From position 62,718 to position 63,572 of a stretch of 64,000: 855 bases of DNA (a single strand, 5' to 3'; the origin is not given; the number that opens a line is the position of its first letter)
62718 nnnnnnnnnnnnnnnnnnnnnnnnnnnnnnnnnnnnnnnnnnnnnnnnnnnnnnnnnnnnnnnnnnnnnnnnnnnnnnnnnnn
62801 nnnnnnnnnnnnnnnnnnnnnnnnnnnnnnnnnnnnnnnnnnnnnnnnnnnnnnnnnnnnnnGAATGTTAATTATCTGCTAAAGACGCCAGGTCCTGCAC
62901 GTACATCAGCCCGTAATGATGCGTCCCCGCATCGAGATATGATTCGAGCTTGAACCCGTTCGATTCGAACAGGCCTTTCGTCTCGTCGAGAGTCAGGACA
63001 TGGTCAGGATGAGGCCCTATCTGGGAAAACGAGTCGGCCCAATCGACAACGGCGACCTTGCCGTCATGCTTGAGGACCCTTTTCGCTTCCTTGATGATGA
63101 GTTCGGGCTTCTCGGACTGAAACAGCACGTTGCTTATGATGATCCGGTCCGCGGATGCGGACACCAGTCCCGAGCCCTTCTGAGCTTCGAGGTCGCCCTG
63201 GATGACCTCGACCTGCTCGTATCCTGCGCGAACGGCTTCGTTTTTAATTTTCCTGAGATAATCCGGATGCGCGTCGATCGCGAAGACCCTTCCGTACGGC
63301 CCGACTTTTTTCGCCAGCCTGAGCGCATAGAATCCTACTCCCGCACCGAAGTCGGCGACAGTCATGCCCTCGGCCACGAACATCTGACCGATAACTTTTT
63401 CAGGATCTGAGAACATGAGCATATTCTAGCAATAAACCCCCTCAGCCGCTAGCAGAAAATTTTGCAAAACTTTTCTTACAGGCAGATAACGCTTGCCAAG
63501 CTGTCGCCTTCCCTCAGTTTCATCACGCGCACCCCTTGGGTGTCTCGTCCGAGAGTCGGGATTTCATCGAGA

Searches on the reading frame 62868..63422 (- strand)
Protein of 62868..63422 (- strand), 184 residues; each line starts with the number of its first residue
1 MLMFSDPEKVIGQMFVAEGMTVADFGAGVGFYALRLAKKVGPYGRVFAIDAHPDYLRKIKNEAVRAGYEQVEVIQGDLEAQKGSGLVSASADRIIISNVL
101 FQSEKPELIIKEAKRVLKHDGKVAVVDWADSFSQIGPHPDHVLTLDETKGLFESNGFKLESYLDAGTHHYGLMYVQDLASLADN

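Call 3: search_protein_families(library=pfam, proteins=[window:62868-63422:-], max_evalue=1)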
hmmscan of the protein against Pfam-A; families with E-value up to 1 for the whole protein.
window:62868-63422:- (184 aa): 20 families
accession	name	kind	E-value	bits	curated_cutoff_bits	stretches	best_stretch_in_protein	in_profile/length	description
PF13847.12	Methyltransf_31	-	1.6e-18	67.3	27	1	18-129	3-113/145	Methyltransferase domain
PF08241.18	Methyltransf_11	-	9.3e-14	52.3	21.2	1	24-124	2-94/95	Methyltransferase domain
PF13649.12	Methyltransf_25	-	3.5e-13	50.5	27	1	22-121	1-97/97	Methyltransferase domain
PF01209.24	Ubie_methyltran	-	1.8e-09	37.8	20.1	1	9-129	38-155/233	ubiE/COQ5 methyltransferase family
PF08242.18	Methyltransf_12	-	8.4e-09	36.5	30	1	24-122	2-97/98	Methyltransferase domain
PF05175.20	MTS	-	1e-06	28.9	23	1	18-126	31-139/170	Methyltransferase small domain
PF02475.24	TRM5-TYW2_MTfase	-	2.9e-06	27.8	28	1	14-121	32-131/164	TRM5/TYW2 methyltransferase domain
PF01135.25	PCMT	-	1.8e-05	25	20.3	1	15-77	70-132/210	Protein-L-isoaspartate(D-aspartate) O-methyltransferase (PCMT)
PF13489.12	Methyltransf_23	-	4.9e-05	23.5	27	1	18-133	22-124/164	Methyltransferase domain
PF08704.16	GCD14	-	0.00026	21.2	26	1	9-122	31-140/247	tRNA methyltransferase complex GCD14 subunit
PF13679.12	Methyltransf_32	-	0.00067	20.1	27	1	18-82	25-93/143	Methyltransferase domain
PF01728.25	FtsJ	-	0.00095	19.6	24.1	1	16-85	19-82/181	FtsJ-like methyltransferase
PF01269.23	Fibrillarin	-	0.0021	17.7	27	1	11-144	64-192/227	Fibrillarin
PF00891.24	Methyltransf_2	-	0.003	17.4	22.3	1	20-128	64-167/210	O-methyltransferase domain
PF01189.24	Methyltr_RsmB-F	-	0.0064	16.6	27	1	20-96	10-85/199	16S rRNA methyltransferase RsmB/F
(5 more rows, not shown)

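Call 4: search_protein_families(library=ncbifam, proteins=[window:62868-63422:-], max_evalue=1)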
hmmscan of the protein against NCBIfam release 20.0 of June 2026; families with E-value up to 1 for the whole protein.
window:62868-63422:- (184 aa): 60 families (the best 25 are shown)
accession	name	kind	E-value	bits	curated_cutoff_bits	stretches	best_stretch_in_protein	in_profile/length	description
NF008823.0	PRK11873.1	subfamily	3.8e-18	65.9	263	1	16-127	75-183/272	arsenite methyltransferase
NF047649.1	MTase_UXPK_star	exception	2.2e-12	46.6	460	1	17-127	76-183/283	methyltransferase/UXPK-star double selenoprotein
TIGR02469.1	CbiT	equivalog_domain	1.7e-11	44.5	78.3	1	16-125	17-120/124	precorrin-6Y C5,15-methyltransferase (decarboxylating) subunit CbiT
NF041537.1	ArsM_AhpD_UU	exception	2.3e-11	43.1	510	1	16-127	74-182/345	arsenite methyltransferase/AhpD domain selenoprotein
TIGR04364.1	methyltran_FxLD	equivalog_domain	1.1e-09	37.9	320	1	11-96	75-156/394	methyltransferase, FxLD system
NF041536.1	ArsM_DUF2284_UU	exception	1.1e-09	37.1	575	1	16-127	74-182/459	arsenite methyltransferase/DUF2284 domain selenoprotein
NF043040.1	corrin_prot_MT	hypoth_equivalog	1.6e-08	34.2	180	1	12-127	35-149/216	corrinoid protein-associated methyltransferase CpaM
NF045667.1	MTase_DVU1556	equivalog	3.3e-08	33.2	155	1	15-164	19-167/213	DVU_1556 family methyltransferase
NF010549.0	PRK13942.1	equivalog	7.9e-08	32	282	1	16-98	75-154/215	protein-L-isoaspartate O-methyltransferase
NF001244.0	PRK00216.1-5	equivalog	9.7e-08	31.6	216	1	9-129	39-157/236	bifunctional demethylmenaquinone methyltransferase/2-methoxy-6-polyprenyl-1,4-benzoquinol methylase UbiE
NF001243.0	PRK00216.1-4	equivalog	1.2e-07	31.3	235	1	9-127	38-153/237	demethylmenaquinone methyltransferase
NF052510.1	methyltran_MpqE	exception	2.2e-07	30.5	335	1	12-131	40-157/234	methyl-plastoquinone biosynthesis methyltransferase MpqE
NF001240.0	PRK00216.1-1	equivalog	2.6e-07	30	378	1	11-130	56-173/251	bifunctional demethylmenaquinone methyltransferase/2-methoxy-6-polyprenyl-1,4-benzoquinol methylase UbiE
TIGR02752.1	MenG_heptapren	equivalog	3.8e-07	29.9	419.85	1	8-128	35-152/231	demethylmenaquinone methyltransferase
TIGR01934.1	MenG_MenH_UbiE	subfamily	5e-07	29.2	158.35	1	9-129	30-145/223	ubiquinone/menaquinone biosynthesis methyltransferase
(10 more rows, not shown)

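Call 11: find_encoding_contigs(protein=window:62868-63422:-, flank=10000, max_places=6)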
Protein window:62868-63422:- (184 aa): 1 contig read that carries it; 1 place shown.
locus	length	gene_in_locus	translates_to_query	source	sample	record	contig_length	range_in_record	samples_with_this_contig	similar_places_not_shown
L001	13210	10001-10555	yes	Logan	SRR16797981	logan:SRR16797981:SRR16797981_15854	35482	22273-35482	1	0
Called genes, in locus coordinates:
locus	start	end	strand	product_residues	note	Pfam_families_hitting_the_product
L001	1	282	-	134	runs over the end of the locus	PF02130:YbeY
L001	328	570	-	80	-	-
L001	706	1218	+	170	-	-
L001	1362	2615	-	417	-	PF03129:HGTP_anticodon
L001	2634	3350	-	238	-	PF10502:Peptidase_S26, PF00717:Peptidase_S24 (weak)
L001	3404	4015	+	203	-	PF01195:Pept_tRNA_hydro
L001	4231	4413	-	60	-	-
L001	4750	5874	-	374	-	PF21543:CvfB_2nd (faint), PF00575:S1 (weak), PF23459:S1_RRP5 (faint), PF00575:S1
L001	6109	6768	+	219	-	PF13483:Lactamase_B_3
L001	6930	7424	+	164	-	-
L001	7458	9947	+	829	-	PF00521:DNA_topoisoIV, PF03989:DNA_gyraseA_C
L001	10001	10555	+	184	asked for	PF01209:Ubie_methyltran, PF02475:TRM5-TYW2_MTfase (weak), PF01135:PCMT (faint), PF05175:MTS (weak), PF13847:Methyltransf_31, PF08241:Methyltransf_11, PF08242:Methyltransf_12, PF13649:Methyltransf_25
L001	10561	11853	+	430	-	PF13416:SBP_bac_8, PF01547:SBP_bac_1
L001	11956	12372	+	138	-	-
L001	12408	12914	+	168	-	PF18895:T4SS_pilin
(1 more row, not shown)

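Call 71: search_solved_structures(query=window:62868-63422:-, max_evalue=0.00001)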
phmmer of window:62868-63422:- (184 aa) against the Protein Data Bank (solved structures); distinct sequences matched with E-value up to 0.00001: 4.
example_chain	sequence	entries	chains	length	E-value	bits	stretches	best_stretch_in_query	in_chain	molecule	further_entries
3dh0_A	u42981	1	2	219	6.6e-20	75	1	4-172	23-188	SAM dependent methyltransferase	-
3i9f_A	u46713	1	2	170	1.1e-10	45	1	5-174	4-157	Putative type 11 methyltransferase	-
3mgg_A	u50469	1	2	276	3.6e-07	33.5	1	18-129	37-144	Methyltransferase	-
5evj_A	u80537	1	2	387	4.6e-06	29.9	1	18-127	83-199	Arsenite methyltransferase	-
